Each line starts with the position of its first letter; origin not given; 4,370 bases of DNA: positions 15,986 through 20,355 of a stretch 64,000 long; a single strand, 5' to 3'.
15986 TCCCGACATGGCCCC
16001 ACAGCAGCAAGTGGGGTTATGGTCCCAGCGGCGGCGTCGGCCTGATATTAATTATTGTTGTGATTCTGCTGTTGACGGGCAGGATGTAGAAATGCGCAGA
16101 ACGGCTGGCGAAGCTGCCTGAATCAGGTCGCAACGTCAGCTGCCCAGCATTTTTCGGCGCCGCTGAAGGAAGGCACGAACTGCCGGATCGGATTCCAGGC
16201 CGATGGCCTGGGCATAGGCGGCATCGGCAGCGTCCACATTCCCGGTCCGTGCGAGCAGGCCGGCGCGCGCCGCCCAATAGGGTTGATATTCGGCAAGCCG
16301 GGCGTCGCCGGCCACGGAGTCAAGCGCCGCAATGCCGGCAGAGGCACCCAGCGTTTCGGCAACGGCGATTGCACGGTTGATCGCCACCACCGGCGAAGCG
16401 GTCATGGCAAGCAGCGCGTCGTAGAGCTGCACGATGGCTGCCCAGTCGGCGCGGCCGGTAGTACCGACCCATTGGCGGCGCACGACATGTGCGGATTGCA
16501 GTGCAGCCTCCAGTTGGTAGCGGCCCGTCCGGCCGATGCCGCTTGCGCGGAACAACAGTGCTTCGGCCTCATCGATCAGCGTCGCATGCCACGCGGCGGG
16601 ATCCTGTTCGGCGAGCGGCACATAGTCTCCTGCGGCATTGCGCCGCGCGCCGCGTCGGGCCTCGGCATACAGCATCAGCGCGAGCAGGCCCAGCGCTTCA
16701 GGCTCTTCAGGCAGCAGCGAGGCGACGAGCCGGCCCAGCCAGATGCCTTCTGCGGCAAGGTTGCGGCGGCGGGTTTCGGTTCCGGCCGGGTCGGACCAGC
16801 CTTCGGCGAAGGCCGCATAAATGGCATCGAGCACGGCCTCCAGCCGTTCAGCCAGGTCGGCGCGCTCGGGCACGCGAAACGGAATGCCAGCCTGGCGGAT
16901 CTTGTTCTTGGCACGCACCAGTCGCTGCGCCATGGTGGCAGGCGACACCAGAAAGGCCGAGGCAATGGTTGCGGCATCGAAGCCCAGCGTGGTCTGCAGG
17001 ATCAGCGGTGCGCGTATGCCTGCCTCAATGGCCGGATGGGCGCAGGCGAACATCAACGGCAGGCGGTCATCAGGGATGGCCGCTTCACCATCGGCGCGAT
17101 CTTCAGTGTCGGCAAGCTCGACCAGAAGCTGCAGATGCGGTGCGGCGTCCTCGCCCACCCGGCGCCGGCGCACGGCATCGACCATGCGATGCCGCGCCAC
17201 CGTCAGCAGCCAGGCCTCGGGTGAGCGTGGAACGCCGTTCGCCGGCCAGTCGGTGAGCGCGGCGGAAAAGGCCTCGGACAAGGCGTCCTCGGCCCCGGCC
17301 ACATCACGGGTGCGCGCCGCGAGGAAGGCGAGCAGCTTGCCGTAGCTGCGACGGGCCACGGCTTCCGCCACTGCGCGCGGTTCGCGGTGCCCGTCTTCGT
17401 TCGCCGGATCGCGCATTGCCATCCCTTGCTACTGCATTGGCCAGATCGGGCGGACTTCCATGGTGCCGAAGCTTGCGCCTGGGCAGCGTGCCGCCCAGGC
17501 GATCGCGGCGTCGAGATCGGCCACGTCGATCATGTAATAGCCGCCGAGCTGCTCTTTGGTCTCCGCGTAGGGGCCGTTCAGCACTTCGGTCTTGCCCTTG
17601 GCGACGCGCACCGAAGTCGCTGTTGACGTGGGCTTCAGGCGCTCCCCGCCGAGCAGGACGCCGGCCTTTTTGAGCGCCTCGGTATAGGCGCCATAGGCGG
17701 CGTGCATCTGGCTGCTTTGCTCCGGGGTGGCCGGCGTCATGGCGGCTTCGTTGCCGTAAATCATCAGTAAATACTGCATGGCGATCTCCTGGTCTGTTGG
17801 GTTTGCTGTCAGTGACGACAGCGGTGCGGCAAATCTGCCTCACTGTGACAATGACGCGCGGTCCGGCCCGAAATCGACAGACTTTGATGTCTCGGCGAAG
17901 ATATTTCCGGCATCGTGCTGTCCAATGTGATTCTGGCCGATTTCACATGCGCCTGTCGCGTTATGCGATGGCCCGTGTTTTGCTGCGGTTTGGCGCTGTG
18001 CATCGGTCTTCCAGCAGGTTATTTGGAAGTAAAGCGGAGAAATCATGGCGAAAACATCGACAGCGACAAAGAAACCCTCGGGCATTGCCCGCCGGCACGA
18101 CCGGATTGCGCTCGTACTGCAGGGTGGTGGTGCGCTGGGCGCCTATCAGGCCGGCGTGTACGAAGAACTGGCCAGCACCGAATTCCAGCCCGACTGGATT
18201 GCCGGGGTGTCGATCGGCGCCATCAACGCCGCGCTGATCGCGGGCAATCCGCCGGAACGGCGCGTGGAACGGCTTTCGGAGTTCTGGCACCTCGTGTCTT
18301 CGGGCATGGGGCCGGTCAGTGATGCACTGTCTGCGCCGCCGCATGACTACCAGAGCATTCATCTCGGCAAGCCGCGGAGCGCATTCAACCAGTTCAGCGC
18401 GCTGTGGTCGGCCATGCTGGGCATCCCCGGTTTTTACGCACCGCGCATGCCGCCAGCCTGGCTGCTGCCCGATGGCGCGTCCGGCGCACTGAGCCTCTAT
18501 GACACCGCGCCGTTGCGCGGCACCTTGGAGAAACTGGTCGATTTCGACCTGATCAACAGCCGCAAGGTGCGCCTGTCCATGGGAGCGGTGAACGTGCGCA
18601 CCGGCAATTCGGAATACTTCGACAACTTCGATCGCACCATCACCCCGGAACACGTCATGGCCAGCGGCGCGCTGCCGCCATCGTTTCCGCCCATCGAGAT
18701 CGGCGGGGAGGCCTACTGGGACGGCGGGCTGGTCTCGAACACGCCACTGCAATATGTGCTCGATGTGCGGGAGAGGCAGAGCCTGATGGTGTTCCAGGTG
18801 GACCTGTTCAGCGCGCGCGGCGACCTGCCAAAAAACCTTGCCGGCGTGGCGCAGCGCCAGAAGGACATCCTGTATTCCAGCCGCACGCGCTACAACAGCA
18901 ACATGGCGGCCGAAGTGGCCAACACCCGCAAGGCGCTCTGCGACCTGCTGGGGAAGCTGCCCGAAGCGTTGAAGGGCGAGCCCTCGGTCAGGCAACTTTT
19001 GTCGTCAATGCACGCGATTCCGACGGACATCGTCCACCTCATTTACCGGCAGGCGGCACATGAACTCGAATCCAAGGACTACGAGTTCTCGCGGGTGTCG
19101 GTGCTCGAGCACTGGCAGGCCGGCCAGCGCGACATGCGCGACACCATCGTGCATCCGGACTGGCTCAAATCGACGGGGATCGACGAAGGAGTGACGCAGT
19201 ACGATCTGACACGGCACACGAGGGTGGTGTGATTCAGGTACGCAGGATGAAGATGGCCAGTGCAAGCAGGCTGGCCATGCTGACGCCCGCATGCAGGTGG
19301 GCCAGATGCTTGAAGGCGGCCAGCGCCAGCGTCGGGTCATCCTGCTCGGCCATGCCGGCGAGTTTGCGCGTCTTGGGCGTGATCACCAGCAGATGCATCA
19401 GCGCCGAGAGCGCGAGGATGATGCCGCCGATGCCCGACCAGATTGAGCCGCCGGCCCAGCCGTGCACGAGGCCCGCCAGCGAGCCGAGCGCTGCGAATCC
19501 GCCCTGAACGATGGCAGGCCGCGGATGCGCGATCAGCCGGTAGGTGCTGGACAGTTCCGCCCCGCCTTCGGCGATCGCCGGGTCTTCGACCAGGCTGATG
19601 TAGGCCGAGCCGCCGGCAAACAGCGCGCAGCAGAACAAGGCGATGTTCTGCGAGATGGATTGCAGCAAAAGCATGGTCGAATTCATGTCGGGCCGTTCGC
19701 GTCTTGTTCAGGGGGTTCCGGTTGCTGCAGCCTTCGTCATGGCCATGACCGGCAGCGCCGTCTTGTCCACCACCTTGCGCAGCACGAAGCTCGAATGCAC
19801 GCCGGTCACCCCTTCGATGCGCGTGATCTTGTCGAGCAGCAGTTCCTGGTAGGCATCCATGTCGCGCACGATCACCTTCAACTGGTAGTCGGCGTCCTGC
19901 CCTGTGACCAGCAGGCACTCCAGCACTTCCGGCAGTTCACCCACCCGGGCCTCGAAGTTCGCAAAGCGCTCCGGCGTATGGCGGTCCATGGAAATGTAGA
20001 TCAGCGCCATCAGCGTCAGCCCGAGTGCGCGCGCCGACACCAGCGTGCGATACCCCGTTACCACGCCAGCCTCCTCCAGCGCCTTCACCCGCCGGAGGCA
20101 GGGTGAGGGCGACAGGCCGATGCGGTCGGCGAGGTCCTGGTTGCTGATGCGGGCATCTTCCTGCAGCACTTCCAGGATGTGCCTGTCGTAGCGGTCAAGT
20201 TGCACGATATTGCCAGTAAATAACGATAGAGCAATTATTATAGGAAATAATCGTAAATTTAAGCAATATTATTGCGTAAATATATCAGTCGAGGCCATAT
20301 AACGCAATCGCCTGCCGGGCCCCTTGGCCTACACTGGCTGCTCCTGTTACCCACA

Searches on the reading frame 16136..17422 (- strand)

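Call 52: search_protein_families(library=pfam, proteins=[window:16136-17422:-])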
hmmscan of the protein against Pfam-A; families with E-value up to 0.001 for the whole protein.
window:16136-17422:- (428 aa): 2 families
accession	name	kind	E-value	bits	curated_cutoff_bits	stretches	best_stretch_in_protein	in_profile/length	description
PF20239.3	DUF6596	-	8.9e-31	106.6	27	1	193-293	1-101/102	Family of unknown function (DUF6596)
PF04542.20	Sigma70_r2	-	1.4e-09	38.1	24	1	25-88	4-69/71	Sigma-70 region 2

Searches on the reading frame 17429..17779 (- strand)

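Call 52: search_protein_families(library=pfam, proteins=[window:17429-17779:-])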
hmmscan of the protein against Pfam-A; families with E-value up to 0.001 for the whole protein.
window:17429-17779:- (116 aa): 1 family
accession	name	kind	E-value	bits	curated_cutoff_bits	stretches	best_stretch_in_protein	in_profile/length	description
PF03795.20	YCII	-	2.7e-26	92.3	24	1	1-115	1-94/95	YCII-related domain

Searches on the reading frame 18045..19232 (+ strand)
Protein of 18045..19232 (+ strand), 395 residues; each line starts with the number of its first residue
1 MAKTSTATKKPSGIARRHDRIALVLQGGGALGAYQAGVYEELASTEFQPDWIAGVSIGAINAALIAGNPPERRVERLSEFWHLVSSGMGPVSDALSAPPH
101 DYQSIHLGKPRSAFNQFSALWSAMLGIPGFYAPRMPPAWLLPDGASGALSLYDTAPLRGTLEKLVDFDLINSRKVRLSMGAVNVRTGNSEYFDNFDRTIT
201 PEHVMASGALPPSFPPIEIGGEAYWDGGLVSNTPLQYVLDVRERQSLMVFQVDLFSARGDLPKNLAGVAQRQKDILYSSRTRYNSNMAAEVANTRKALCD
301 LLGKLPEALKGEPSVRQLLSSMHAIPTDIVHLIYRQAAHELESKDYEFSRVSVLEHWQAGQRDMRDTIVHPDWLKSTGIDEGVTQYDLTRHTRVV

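Call 52: search_protein_families(library=pfam, proteins=[window:18045-19232:+])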
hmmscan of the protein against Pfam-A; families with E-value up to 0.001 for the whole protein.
window:18045-19232:+ (395 aa): 2 families
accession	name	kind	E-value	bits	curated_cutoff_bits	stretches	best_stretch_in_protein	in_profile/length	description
PF01734.28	Patatin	-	5.9e-33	115.1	27.7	1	23-238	1-190/191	Patatin-like phospholipase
PF12536.13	DUF3734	-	2e-30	105.7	22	1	275-376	1-102/106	Patatin phospholipase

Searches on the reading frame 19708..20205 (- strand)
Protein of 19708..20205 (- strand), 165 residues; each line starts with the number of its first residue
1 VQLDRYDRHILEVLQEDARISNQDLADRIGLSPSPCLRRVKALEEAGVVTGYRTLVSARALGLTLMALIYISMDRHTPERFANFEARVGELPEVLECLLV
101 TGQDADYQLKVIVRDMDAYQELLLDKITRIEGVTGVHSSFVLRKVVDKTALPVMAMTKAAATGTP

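Call 12: search_protein_families(library=pfam, proteins=[window:19708-20205:-])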
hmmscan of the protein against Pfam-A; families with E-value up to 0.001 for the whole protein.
window:19708-20205:- (165 aa): 8 families
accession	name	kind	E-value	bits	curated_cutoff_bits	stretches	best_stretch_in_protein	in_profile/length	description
PF13412.12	HTH_24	-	7.7e-22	77.1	21.9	1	3-50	1-48/48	Winged helix-turn-helix DNA-binding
PF01037.27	AsnC_trans_reg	-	1.2e-21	76.8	25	1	71-143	3-72/73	Lrp/AsnC ligand binding domain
PF13404.12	HTH_AsnC-type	-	1e-18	67.3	27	1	3-44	1-42/42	AsnC-type helix-turn-helix domain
PF12840.13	HTH_20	-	4.3e-05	23.8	27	1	8-50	7-49/51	Helix-turn-helix domain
PF09339.16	HTH_IclR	-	7.9e-05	22.8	22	1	9-50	7-49/52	IclR helix-turn-helix domain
PF01047.28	MarR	-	8.4e-05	22.8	24.6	1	9-50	7-48/59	MarR family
PF13545.12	HTH_Crp_2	-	0.00027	21.3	27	1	17-53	20-57/70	Crp-like helix-turn-helix domain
PF08279.18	HTH_11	-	0.00031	21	25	0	8-48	3-44/55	HTH domain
